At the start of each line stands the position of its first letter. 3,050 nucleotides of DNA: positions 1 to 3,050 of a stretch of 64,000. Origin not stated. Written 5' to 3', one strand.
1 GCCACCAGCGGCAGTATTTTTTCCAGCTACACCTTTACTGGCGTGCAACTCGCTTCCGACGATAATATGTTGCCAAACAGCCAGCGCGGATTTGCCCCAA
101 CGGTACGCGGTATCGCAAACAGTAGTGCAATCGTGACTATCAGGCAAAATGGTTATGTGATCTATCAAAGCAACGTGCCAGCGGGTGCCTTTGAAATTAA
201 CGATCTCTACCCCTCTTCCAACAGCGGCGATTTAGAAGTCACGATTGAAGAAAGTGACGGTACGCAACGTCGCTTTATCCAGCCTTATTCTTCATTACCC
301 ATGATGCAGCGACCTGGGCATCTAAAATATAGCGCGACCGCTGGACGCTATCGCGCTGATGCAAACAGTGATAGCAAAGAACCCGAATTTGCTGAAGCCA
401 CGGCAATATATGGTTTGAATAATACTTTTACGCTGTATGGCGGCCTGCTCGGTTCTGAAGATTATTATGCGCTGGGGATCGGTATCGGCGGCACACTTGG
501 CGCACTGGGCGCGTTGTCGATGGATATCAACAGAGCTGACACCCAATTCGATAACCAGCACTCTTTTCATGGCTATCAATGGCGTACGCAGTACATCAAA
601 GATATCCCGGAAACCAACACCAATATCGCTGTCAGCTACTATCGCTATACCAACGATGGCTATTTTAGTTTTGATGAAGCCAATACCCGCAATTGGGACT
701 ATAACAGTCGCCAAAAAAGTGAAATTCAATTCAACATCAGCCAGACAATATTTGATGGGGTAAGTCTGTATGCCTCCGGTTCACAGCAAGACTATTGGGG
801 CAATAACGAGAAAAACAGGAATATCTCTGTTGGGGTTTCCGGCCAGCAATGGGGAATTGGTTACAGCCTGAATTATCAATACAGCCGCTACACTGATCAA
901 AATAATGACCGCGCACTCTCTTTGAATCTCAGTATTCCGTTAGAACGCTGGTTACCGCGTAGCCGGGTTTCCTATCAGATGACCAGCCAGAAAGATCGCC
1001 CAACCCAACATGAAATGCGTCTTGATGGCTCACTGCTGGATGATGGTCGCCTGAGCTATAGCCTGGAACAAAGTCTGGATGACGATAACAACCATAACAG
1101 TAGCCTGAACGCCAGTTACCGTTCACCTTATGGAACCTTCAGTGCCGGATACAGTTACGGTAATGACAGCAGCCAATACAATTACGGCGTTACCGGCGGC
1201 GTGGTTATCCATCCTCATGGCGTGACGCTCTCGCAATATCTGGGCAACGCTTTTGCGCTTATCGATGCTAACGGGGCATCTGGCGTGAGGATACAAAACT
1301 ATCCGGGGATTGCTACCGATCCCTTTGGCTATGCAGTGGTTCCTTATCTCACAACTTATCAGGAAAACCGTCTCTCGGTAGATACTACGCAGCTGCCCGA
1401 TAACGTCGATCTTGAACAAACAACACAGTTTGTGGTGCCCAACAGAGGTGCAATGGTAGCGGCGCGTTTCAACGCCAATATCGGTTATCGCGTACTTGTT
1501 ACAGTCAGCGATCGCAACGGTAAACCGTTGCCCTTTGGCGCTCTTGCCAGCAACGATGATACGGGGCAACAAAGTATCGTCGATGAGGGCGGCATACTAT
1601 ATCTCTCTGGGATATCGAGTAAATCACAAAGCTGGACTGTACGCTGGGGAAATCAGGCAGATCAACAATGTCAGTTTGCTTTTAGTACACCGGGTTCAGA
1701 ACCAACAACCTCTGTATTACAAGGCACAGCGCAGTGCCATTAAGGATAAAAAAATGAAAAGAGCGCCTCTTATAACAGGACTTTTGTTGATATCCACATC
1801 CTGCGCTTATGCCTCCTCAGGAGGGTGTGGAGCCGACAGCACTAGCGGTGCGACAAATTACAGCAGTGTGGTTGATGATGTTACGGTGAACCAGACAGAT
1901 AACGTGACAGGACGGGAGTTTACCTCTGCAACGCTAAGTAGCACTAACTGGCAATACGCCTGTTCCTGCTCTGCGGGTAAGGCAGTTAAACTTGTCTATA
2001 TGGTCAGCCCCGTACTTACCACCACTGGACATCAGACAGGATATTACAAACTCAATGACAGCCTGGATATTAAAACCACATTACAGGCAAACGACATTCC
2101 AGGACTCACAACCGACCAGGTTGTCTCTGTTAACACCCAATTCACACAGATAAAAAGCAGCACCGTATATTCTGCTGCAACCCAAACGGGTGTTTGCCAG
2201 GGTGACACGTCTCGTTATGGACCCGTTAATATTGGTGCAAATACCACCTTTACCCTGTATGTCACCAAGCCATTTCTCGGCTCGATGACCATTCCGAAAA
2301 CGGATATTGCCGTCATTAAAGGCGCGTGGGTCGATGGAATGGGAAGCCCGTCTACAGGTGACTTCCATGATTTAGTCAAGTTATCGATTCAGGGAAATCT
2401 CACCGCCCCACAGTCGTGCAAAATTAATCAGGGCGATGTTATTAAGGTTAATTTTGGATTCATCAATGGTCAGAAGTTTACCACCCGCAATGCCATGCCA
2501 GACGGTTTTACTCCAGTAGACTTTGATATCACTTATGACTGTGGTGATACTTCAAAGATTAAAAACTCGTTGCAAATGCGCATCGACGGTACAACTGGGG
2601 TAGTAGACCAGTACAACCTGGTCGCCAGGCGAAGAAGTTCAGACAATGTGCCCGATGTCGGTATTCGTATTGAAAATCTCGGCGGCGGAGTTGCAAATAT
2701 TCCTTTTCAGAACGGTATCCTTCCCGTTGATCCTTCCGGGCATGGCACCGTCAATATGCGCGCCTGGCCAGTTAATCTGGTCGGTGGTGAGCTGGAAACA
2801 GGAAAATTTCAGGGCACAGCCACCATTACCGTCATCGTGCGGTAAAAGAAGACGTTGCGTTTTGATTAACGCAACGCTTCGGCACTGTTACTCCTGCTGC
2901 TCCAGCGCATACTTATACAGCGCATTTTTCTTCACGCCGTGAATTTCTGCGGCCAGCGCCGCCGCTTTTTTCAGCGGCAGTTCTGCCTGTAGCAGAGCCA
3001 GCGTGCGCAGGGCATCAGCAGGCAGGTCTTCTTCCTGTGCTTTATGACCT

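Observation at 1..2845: Tail of a cryptic chaperone-usher fimbrial operon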

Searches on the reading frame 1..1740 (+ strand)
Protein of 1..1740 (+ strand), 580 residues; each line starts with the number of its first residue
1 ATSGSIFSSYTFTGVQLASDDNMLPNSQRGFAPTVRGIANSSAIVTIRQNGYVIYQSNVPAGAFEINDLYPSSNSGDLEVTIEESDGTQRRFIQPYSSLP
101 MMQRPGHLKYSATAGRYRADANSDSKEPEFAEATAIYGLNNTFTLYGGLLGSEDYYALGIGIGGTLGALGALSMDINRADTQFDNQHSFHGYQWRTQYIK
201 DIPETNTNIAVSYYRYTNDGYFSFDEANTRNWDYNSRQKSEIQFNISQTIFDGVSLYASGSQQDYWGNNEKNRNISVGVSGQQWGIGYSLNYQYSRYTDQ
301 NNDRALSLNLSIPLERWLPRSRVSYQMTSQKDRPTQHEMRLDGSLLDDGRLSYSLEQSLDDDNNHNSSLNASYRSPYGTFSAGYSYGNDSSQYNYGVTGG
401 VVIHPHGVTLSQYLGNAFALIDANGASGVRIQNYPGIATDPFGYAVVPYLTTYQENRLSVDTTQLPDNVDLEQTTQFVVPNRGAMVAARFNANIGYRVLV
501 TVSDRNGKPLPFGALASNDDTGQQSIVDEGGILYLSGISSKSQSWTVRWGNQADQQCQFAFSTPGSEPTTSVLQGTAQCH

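Call 4: search_protein_families(library=pfam, proteins=[window:1-1740:+], max_evalue=0.01)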
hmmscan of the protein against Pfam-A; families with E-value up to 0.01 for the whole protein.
window:1-1740:+ (580 aa): 2 families
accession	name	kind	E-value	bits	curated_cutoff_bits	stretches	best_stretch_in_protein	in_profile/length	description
PF00577.26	Usher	-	3.5e-194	647.1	27.1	1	2-490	56-549/549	Outer membrane usher protein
PF13953.12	PapC_C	-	2.1e-19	69.5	27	1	499-564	1-65/66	PapC C-terminal domain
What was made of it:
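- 1..1743 (+): yraJ, 3' 69% (codons 259-838 plus stop) of the outer-membrane fimbrial usher. The 5' 774 nt lie outside the window. Pfam Usher E 3.5e-194 and PapC_C E 2.1e-19 (call 4).
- On Chaperone-usher fimbrial operon: PF00577 E 3.5e-194 (profile positions 56-549 of 549) and PF13953 E 2.1e-19 (call 4).
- Checked: They match Pfam PF00577 Usher (E 3.5e-194, profile positions 56-549 of 549) and PF13953 PapC_C (E 2.1e-19) (call 4).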

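Call 5: search_protein_families(library=ncbifam, proteins=[window:1-1740:+], max_evalue=0.01)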
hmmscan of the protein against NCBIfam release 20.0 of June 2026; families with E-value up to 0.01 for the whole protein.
window:1-1740:+ (580 aa): 15 families
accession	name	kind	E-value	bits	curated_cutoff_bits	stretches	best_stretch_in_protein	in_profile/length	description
NF011754.0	PRK15207.1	equivalog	1.8e-161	539.1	1271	1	1-579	261-841/842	outer membrane usher protein LpfC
NF011740.0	PRK15193.1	equivalog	5.1e-159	530.8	995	1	2-580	267-877/877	fimbrial biogenesis usher protein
NF011745.0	PRK15198.1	subfamily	4.7e-137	458.3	975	2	237-566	504-842/860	outer membrane usher protein FimD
NF011822.1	PRK15294.1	equivalog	7.6e-130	434.3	1397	1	2-574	249-839/845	fimbrial outer membrane usher protein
NF011769.0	PRK15223.1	equivalog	5.7e-124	414.7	1105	1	3-579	245-835/836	fimbrial biogenesis outer membrane usher protein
NF011826.0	PRK15298.1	equivalog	2.2e-116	389.8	1422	1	2-552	253-823/848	fimbrial outer membrane usher protein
NF007337.0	PRK09828.1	equivalog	5e-107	359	830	1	2-567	254-848/865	outer membrane usher protein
NF011760.0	PRK15213.1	equivalog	1.9e-94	317.2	752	1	2-542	233-769/796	PefC/AfrB family outer membrane usher protein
NF011784.0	PRK15248.1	equivalog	2.8e-92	310.1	996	1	2-565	245-837/853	fimbrial outer membrane usher protein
NF011774.0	PRK15235.1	exception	2.3e-91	307.3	1191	1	2-567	228-802/814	SEF14/SEF18 fimbria usher protein SefC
NF011763.0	PRK15217.1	subfamily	2.7e-88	297.1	933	1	2-562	232-814/826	fimbrial biogenesis outer membrane usher protein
NF011812.0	PRK15284.1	subfamily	6.3e-69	232.7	972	1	5-564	267-830/881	outer membrane usher protein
NF011791.0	PRK15255.1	equivalog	1.8e-65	221.5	1289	1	3-559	245-811/829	fimbrial outer membrane usher protein StdB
NF011832.0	PRK15304.1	subfamily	3.6e-64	217.1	723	1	4-569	234-789/801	fimbrial biogenesis usher protein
NF011804.0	PRK15273.1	equivalog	2e-49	168.1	1371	1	5-558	263-819/899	fimbrial biogenesis outer membrane usher protein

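Call 48: search_solved_structures(query=window:1-1740:+, max_evalue=1e-10)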
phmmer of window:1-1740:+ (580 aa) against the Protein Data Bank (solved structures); distinct sequences matched with E-value up to 1e-10: 10.
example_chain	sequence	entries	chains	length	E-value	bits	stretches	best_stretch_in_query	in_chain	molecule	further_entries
9bog_D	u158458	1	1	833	1.2e-128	433.5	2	2-236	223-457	Outer membrane usher protein FimD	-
3rfz_B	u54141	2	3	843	1.2e-128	433.4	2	2-236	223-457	Outer membrane usher protein, type 1 fimbrial synthesis | Outer membrane usher protein FimD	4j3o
9fw9_D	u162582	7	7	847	1.3e-128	433.4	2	2-236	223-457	Outer membrane usher protein FimD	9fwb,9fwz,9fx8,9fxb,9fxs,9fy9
6e14_D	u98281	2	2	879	1.5e-128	433.2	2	2-236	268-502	Fimbrial biogenesis outer membrane usher protein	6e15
3ohn_A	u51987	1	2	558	1.9e-84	287.6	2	2-236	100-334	Outer membrane usher protein FimD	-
7lhg_C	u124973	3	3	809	1.1e-66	228.9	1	4-559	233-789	P fimbrial usher protein PapC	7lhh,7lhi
2vqi_A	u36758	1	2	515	7.2e-51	176.7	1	4-407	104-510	OUTER MEMBRANE USHER PROTEIN PAPC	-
3fip_A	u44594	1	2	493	2.4e-50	174.9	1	4-401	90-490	Outer membrane usher protein papC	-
6cd2_C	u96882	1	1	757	7.2e-50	173.4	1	4-386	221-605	Outer membrane usher protein PapC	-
3fcg_A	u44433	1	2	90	2.8e-16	62.5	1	17-102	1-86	F1 capsule-anchoring protein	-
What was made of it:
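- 1..1743 (+): FimD is the closest solved relative, E 1.2e-128 (call 48).
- On Chaperone-usher fimbrial operon: FimD and PapC are the solved relatives (call 48).
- Closest known: Type 1 fimbriae. Same: FimD is the closest solved relative of the YraJ fragment, E 1.2e-128 (call 48).
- Checked: By sequence the closest solved structure is FimD, E 1.2e-128 (call 48).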

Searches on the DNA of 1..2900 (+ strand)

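Call 3: search_dna_similar(query=window:1-2900:+, collection=ecoli_genomes, mode=near, max_rows=20)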
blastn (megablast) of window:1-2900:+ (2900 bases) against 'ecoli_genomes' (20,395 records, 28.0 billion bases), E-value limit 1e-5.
Records with a match: 3521; places in all: 3545; records where one place covers at least 80% of the query: 3448.
Genomes with a match: 3521 of 5426; with a place that covers at least 80% of the query: 3448. Places per genome that has any: lowest 1, median 1, highest 2. On chromosomes: 3545 places; on plasmids: 0.
Best place of each record, by identity: >=99% 2169; 95-99% 1352.
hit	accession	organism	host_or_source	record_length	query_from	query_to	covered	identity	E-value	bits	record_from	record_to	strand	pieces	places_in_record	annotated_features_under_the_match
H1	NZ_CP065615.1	Escherichia coli strain FDAARGOS_943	missing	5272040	1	2900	100%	99.9%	0e+0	5339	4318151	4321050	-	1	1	yraJ: fimbria/pilus outer membrane usher protein | yraK: fimbrial protein | rsmI: 16S rRNA (cytidine(1402)-2'-O)-methyltransferase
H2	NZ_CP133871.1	Escherichia coli strain ES5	Homo sapiens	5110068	1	2900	100%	99.8%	0e+0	5317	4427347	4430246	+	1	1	yraJ: fimbria/pilus outer membrane usher protein | yraK: fimbrial protein | rsmI: 16S rRNA (cytidine(1402)-2'-O)-methyltransferase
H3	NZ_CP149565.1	Escherichia coli strain 1504D004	Sus scrofa domesticus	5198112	1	2900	100%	99.8%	0e+0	5317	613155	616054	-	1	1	yraJ: fimbria/pilus outer membrane usher protein | yraK: fimbrial protein | rsmI: 16S rRNA (cytidine(1402)-2'-O)-methyltransferase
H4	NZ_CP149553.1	Escherichia coli strain 1604D011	Sus scrofa domesticus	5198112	1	2900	100%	99.8%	0e+0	5317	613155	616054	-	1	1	yraJ: fimbria/pilus outer membrane usher protein | yraK: fimbrial protein | rsmI: 16S rRNA (cytidine(1402)-2'-O)-methyltransferase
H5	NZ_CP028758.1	Escherichia coli strain A16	Otter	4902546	1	2900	100%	99.7%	0e+0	5312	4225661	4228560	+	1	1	yraJ: fimbria/pilus outer membrane usher protein | yraK: fimbrial protein | rsmI: 16S rRNA (cytidine(1402)-2'-O)-methyltransferase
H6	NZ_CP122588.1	Escherichia coli strain ETEC6335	Sus scrofa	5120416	1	2900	100%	99.7%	0e+0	5312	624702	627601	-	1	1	yraJ: fimbria/pilus outer membrane usher protein | yraK: fimbrial protein | rsmI: 16S rRNA (cytidine(1402)-2'-O)-methyltransferase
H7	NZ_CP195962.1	Escherichia coli strain D8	Water sample from the Juan Diaz River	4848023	1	2900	100%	99.7%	0e+0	5312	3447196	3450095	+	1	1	yraJ: fimbria/pilus outer membrane usher protein | yraK: fimbrial protein | rsmI: 16S rRNA (cytidine(1402)-2'-O)-methyltransferase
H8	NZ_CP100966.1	Escherichia coli strain ET350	Hoplobatrachus rugulosus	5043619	1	2900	100%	99.7%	0e+0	5306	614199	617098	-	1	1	yraJ: fimbria/pilus outer membrane usher protein | yraK: fimbrial protein | rsmI: 16S rRNA (cytidine(1402)-2'-O)-methyltransferase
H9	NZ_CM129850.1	Escherichia coli strain TB06051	fresh water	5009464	1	2900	100%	99.7%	0e+0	5306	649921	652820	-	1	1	yraJ: fimbria/pilus outer membrane usher protein | yraK: fimbrial protein | rsmI: 16S rRNA (cytidine(1402)-2'-O)-methyltransferase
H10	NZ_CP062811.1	Escherichia coli strain Res13-Sevr-PER07-33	Sus scrofa domesticus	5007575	1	2900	100%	99.7%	0e+0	5301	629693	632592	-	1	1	yraJ: fimbria/pilus outer membrane usher protein | yraK: fimbrial protein | rsmI: 16S rRNA (cytidine(1402)-2'-O)-methyltransferase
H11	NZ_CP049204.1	Escherichia coli strain PapM-32-1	Papio papio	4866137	1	2900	100%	99.7%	0e+0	5301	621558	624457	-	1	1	yraJ: fimbria/pilus outer membrane usher protein | yraK: fimbrial protein | rsmI: 16S rRNA (cytidine(1402)-2'-O)-methyltransferase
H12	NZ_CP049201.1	Escherichia coli strain PapRG-04-4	Papio papio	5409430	1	2900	100%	99.7%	0e+0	5301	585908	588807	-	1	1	yraJ: fimbria/pilus outer membrane usher protein | yraK: fimbrial protein | rsmI: 16S rRNA (cytidine(1402)-2'-O)-methyltransferase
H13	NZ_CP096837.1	Escherichia coli strain PS10-3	small intestine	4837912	1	2900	100%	99.7%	0e+0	5301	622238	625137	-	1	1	yraJ: fimbria/pilus outer membrane usher protein | yraK: fimbrial protein | rsmI: 16S rRNA (cytidine(1402)-2'-O)-methyltransferase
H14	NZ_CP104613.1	Escherichia coli strain AHM8C212RI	chicken feces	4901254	1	2900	100%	99.7%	0e+0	5301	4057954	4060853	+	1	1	yraJ: fimbria/pilus outer membrane usher protein | yraK: fimbrial protein | rsmI: 16S rRNA (cytidine(1402)-2'-O)-methyltransferase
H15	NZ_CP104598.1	Escherichia coli strain AHM8C160RI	chicken feces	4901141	1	2900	100%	99.7%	0e+0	5301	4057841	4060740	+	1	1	yraJ: fimbria/pilus outer membrane usher protein | yraK: fimbrial protein | rsmI: 16S rRNA (cytidine(1402)-2'-O)-methyltransferase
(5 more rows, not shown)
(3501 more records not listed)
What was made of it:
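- Megablast gives 99.9% identity over 2,900 nt to FDAARGOS_943, with the features annotated yraJ, yraK and rsmI; 3,521 of 5,426 genomes match (call 3).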

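Call 6: get_annotated_region(hit=H1, flank=7000)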
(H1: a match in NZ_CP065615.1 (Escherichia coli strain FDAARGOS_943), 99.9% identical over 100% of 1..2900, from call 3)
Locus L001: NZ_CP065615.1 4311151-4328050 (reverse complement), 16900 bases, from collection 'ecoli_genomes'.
description: Escherichia coli strain FDAARGOS_943 chromosome, complete genome
organism: Escherichia coli strain FDAARGOS_943 (NCBI taxid 562)
replicon: chromosome; assembly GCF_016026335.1
host: missing; source: missing; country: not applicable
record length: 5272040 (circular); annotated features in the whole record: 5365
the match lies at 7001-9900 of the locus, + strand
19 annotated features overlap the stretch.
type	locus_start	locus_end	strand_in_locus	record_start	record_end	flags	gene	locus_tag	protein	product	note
CDS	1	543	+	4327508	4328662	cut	agaS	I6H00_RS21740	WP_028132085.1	AgaS family sugar isomerase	-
CDS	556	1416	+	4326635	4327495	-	kbaY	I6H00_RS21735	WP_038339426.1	tagatose-bisphosphate aldolase subunit KbaY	-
CDS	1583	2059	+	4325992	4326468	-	agaB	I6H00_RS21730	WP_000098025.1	PTS galactosamine transporter subunit IIB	-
CDS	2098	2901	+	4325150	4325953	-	agaC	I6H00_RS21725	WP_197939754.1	PTS galactosamine transporter subunit IIC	-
CDS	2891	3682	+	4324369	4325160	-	agaD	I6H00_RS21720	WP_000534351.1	PTS galactosamine transporter subunit IID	-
CDS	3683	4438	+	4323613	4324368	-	agaI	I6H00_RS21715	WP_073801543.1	galactosamine-6-phosphate isomerase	-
CDS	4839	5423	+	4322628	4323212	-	yraH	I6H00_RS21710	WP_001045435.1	fimbrial protein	-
CDS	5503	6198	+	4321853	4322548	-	yraI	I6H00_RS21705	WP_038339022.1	fimbrial biogenesis chaperone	-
CDS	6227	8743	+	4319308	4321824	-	yraJ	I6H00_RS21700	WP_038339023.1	fimbria/pilus outer membrane usher protein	-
CDS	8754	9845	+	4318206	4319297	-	yraK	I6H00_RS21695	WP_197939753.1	fimbrial protein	-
CDS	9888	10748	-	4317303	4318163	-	rsmI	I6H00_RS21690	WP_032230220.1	16S rRNA (cytidine(1402)-2'-O)-methyltransferase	-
CDS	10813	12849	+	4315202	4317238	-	lpoA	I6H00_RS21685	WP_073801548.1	penicillin-binding protein activator LpoA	-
CDS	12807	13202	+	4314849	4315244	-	yraN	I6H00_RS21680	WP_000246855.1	YraN family protein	-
CDS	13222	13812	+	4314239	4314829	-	diaA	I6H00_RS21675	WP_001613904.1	DnaA initiator-associating protein DiaA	-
CDS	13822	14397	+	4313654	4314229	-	dolP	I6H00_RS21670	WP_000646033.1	division/outer membrane stress-associated lipid-binding lipoprotein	-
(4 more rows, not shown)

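Call 24: search_dna_similar(query=L001:4439-7000:+, collection=ecoli_genomes, mode=near, max_rows=30, rows=spread)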
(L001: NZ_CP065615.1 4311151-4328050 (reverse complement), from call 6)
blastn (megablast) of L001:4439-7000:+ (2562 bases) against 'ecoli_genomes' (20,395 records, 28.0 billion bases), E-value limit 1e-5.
Records with a match: 3468; places in all: 3477; records where one place covers at least 80% of the query: 3261.
Genomes with a match: 3468 of 5426; with a place that covers at least 80% of the query: 3261. Places per genome that has any: lowest 1, median 1, highest 3. On chromosomes: 3477 places; on plasmids: 0.
Best place of each record, by identity: >=99% 27; 95-99% 3441.
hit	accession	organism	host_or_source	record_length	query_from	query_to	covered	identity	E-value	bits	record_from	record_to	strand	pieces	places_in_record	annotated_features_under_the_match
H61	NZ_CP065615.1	Escherichia coli strain FDAARGOS_943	missing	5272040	1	2562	100%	100.0%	0e+0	4732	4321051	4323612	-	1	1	yraJ: fimbria/pilus outer membrane usher protein | yraI: fimbrial biogenesis chaperone | yraH: fimbrial protein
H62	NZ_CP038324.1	Escherichia coli O157:H7 strain NE 1169-1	cattle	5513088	1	2562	100%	98.6%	0e+0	4527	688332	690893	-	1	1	yraJ: fimbria/pilus outer membrane usher protein | yraI: fimbrial biogenesis chaperone | yraH: fimbrial protein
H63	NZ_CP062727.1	Escherichia coli O157:H7 strain Z1812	Homo sapiens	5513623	1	2562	100%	98.6%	0e+0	4527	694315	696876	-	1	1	yraJ: fimbria/pilus outer membrane usher protein | yraI: fimbrial biogenesis chaperone | yraH: fimbrial protein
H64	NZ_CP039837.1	Escherichia coli O55:H7 strain USDA5905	Food (meat)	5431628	1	2562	100%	98.4%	0e+0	4510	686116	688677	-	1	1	yraJ: fimbria/pilus outer membrane usher protein | yraI: molecular chaperone | yraH: fimbrial protein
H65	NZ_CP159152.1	Escherichia coli strain 10035210-2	Homo sapiens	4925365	1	2562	100%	98.4%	0e+0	4499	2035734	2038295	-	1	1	yraJ: fimbria/pilus outer membrane usher protein | yraI: molecular chaperone | yraH: fimbrial protein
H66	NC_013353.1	Escherichia coli O103:H2 str. 12009 strain 12009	-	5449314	1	2562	100%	98.0%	0e+0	4449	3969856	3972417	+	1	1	yraJ: fimbria/pilus outer membrane usher protein | yraI: fimbrial biogenesis chaperone | yraH: fimbrial protein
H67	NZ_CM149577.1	Escherichia coli strain MEI1O2-23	Soil surface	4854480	1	2562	100%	98.0%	0e+0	4449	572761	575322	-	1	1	yraJ: fimbria/pilus outer membrane usher protein | yraI: fimbrial biogenesis chaperone | yraH: fimbrial protein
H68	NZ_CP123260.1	Escherichia coli strain YZLc4-1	chicken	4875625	1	2562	100%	98.0%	0e+0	4444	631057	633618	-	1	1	yraJ: fimbria/pilus outer membrane usher protein | yraI: fimbrial biogenesis chaperone | yraH: fimbrial protein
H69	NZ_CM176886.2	Escherichia coli strain YC21-F17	-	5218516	1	2562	100%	98.0%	0e+0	4444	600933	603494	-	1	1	yraJ: fimbria/pilus outer membrane usher protein | yraI: fimbrial biogenesis chaperone | yraH: fimbrial protein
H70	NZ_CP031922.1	Escherichia coli O26:H11 strain FWSEC0001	Homo sapiens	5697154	1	2562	100%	97.9%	0e+0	4438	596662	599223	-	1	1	yraJ: fimbria/pilus outer membrane usher protein | yraI: fimbrial biogenesis chaperone | yraH: fimbrial protein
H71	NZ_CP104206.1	Escherichia coli strain hubt-sl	missing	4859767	1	2562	100%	97.9%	0e+0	4438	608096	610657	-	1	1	yraJ: fimbria/pilus outer membrane usher protein | yraI: fimbrial biogenesis chaperone | yraH: fimbrial protein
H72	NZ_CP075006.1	Escherichia coli strain 6629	bovine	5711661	1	2562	100%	97.9%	0e+0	4438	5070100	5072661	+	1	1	yraJ: fimbria/pilus outer membrane usher protein | yraI: molecular chaperone | yraH: fimbrial protein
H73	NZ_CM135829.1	Escherichia coli strain DH5alpha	missing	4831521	1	2562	100%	97.9%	0e+0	4438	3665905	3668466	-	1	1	yraJ: fimbria/pilus outer membrane usher protein | yraI: fimbrial biogenesis chaperone | yraH: fimbrial protein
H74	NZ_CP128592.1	Escherichia coli strain VG12A2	farm environment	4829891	1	2562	100%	97.9%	0e+0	4433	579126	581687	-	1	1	yraJ: fimbria/pilus outer membrane usher protein | yraI: fimbrial biogenesis chaperone | yraH: fimbrial protein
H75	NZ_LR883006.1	Escherichia coli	-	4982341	1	2562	100%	97.9%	0e+0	4427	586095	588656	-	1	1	yraJ: fimbria/pilus outer membrane usher protein | yraI: fimbrial biogenesis chaperone | yraH: fimbrial protein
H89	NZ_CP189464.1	Escherichia coli strain N1241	Homo sapiens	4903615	1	2562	40%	97.6%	0e+0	1741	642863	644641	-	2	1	IS1 family transposase | yraJ: fimbria/pilus outer membrane usher protein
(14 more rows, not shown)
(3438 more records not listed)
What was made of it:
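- On Chaperone-usher fimbrial operon: 3,468 genomes carry the head region (call 24).
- Among complete genomes, slightly fewer carry the head (3,468 with any match, 3,261 with at least 80% coverage; call 24) than the tail (3,521 and 3,448; call 3). About 95-98% of genomes with the tail also have the head (calls 3, 24).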
